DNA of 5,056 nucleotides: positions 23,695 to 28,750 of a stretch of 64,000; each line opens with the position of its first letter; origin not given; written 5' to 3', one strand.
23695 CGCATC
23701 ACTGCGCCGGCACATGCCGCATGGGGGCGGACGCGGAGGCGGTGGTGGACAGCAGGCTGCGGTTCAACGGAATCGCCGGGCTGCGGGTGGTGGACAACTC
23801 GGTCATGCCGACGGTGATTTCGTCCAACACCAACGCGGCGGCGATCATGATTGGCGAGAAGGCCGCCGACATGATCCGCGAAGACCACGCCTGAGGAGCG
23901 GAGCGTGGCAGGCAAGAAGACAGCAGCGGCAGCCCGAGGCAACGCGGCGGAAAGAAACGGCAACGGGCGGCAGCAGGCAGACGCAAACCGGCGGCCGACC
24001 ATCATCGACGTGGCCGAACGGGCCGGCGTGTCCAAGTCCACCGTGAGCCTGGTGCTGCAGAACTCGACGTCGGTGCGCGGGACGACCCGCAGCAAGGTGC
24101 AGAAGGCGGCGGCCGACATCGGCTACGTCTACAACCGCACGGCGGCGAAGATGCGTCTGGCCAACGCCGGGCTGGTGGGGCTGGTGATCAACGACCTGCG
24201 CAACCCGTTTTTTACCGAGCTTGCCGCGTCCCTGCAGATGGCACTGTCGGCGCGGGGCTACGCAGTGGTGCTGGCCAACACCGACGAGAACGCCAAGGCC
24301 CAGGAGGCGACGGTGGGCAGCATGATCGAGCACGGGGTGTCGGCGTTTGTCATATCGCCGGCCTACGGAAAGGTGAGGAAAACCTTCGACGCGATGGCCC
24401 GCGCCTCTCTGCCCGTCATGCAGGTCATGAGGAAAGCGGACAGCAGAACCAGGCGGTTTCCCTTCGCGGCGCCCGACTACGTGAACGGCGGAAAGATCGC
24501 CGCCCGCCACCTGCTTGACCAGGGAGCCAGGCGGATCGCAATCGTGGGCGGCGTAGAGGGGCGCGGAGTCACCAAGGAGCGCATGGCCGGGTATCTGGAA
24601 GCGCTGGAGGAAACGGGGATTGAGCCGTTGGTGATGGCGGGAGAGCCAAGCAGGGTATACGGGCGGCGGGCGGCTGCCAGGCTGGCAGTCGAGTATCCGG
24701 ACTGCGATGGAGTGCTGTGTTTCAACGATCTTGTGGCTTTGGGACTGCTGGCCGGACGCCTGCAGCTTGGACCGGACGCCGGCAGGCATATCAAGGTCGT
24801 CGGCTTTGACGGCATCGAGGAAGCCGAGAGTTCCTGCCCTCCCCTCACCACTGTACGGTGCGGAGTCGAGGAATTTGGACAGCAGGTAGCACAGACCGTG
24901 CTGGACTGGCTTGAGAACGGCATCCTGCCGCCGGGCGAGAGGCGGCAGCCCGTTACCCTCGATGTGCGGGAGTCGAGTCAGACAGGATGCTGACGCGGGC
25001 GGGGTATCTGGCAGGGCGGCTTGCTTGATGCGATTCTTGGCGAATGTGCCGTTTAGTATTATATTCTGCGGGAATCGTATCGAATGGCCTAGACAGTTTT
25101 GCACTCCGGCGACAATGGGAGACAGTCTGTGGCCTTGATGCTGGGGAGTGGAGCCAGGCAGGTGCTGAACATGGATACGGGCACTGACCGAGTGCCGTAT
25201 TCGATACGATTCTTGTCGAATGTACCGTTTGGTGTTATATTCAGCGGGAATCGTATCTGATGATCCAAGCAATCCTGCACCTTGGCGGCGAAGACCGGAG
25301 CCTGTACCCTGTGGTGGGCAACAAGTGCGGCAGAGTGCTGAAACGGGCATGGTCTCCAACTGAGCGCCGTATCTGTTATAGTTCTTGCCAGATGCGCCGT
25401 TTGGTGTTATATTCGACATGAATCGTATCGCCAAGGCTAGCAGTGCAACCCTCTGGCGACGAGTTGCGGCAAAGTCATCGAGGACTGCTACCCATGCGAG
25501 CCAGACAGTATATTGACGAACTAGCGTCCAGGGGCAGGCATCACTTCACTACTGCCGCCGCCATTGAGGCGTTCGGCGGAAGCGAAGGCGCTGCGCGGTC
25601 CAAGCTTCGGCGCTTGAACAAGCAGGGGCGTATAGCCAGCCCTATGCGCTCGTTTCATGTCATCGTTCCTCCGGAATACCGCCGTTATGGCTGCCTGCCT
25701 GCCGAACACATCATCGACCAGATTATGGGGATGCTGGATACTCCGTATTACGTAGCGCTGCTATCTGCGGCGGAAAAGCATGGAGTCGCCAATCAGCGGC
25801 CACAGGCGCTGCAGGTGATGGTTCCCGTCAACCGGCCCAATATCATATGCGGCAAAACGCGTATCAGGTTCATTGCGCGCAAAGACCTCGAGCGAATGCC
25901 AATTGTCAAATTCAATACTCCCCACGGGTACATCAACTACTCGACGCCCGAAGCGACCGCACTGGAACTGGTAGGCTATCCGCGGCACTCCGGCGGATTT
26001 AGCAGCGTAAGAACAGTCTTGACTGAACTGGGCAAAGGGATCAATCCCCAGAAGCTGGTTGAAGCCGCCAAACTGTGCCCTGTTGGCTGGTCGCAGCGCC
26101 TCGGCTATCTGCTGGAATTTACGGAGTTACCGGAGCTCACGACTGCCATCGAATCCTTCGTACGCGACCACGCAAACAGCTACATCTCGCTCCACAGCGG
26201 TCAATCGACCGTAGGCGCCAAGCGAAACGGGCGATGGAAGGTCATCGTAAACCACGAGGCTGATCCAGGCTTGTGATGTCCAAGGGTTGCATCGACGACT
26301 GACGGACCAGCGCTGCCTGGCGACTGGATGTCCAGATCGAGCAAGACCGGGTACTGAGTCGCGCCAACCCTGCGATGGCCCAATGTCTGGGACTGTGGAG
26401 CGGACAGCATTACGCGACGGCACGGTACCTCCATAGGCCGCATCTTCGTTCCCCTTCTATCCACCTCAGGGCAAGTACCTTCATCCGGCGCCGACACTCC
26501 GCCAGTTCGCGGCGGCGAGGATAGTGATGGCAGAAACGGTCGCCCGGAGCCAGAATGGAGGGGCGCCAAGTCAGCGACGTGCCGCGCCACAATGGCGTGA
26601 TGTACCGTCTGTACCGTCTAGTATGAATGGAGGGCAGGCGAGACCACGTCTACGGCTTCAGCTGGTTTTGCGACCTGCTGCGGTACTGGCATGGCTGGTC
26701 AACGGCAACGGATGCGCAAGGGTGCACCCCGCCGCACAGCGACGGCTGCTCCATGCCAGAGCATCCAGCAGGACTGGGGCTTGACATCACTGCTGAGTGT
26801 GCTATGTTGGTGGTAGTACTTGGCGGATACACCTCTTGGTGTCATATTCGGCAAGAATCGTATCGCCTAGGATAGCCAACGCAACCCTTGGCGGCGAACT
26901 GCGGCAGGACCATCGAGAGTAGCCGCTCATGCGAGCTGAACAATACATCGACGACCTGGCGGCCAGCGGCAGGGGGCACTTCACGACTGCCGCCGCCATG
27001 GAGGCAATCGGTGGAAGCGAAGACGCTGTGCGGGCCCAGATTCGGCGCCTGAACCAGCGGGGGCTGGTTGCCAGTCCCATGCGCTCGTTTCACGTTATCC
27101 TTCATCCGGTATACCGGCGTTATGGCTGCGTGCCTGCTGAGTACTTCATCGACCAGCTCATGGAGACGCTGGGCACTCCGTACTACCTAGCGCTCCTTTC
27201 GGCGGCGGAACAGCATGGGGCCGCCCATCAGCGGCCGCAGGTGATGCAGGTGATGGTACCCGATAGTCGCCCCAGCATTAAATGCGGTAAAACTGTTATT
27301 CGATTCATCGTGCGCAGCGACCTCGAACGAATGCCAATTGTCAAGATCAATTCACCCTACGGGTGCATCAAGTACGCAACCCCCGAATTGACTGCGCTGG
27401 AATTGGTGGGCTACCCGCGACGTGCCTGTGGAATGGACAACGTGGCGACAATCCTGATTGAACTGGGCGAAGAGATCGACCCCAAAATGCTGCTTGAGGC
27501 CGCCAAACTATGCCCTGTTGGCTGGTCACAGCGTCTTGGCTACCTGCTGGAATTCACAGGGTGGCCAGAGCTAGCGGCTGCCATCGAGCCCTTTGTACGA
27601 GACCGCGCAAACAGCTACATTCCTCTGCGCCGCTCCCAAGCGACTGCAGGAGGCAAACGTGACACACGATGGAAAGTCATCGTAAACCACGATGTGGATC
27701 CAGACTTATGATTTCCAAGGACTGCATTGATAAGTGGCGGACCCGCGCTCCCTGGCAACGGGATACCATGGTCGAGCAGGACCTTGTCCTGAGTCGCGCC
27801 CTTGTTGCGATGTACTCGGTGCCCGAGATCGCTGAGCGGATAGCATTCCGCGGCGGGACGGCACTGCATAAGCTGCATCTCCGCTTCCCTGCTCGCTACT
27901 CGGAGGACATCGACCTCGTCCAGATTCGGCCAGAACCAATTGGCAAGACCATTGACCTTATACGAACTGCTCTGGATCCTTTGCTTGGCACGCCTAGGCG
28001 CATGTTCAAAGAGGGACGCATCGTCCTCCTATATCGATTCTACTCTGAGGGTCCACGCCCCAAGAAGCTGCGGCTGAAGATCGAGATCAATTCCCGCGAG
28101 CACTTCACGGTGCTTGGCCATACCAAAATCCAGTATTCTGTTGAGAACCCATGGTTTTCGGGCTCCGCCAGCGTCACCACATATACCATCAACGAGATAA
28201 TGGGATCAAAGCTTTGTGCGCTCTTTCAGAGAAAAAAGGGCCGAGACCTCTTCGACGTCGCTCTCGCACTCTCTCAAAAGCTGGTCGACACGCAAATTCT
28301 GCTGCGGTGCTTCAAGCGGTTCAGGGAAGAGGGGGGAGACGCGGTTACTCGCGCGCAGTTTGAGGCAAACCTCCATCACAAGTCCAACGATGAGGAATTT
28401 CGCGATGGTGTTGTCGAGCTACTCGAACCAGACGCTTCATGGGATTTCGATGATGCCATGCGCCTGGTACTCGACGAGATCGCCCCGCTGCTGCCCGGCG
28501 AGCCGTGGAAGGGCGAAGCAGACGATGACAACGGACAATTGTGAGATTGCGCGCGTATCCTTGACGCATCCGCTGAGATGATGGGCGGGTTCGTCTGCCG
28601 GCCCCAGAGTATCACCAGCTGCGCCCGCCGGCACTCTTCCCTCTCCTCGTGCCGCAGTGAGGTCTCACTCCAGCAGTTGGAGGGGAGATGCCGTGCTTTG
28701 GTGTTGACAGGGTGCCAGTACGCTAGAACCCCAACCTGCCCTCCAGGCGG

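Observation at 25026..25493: Triplicated AbiE promoter-operator-leader: two promoter units with no gene behind them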

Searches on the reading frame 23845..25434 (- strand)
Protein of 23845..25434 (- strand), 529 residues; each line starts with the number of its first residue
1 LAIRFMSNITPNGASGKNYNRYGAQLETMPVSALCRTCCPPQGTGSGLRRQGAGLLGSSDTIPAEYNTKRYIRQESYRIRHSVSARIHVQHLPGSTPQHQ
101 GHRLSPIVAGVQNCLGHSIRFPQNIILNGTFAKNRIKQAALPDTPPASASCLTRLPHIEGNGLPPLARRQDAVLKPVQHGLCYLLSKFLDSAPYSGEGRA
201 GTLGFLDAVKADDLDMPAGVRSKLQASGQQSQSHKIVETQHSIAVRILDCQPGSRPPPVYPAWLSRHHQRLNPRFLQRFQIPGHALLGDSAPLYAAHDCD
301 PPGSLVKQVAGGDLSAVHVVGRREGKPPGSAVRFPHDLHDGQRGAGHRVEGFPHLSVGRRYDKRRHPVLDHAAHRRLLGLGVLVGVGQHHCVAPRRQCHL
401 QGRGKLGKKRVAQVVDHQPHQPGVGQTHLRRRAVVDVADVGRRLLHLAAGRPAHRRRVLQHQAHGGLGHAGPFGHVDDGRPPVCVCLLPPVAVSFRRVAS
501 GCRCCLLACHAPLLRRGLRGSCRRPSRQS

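Call 51: search_protein_families(library=pfam, proteins=[window:23845-25434:-], max_evalue=0.01)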
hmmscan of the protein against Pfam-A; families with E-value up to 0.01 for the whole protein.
window:23845-25434:- (529 aa): 0 families
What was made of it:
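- Tried and rejected: Small ORFs and the 529-aa antisense ORF 23845-25434 have no Pfam hits (call 51).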

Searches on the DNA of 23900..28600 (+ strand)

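Call 16: search_dna_similar(query=window:23900-28600:+, collection=plasmids, mode=near)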
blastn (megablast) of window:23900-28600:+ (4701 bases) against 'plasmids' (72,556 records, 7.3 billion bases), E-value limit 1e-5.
No match.
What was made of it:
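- Tried and rejected: The plasmid megablast found nothing (call 16).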

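Call 31: search_rna_families(source=window, start=24800, end=27000, threshold=evalue, max_evalue=1)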
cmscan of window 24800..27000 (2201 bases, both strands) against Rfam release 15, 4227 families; matches with E-value up to 1: 0.
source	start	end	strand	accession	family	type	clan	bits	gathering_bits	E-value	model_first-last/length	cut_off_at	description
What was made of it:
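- On Structured non-coding RNA: Rfam gives 0 hits at E<=1 (call 31).
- Tried and rejected: Rfam at E<=1 gives nothing (call 31).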
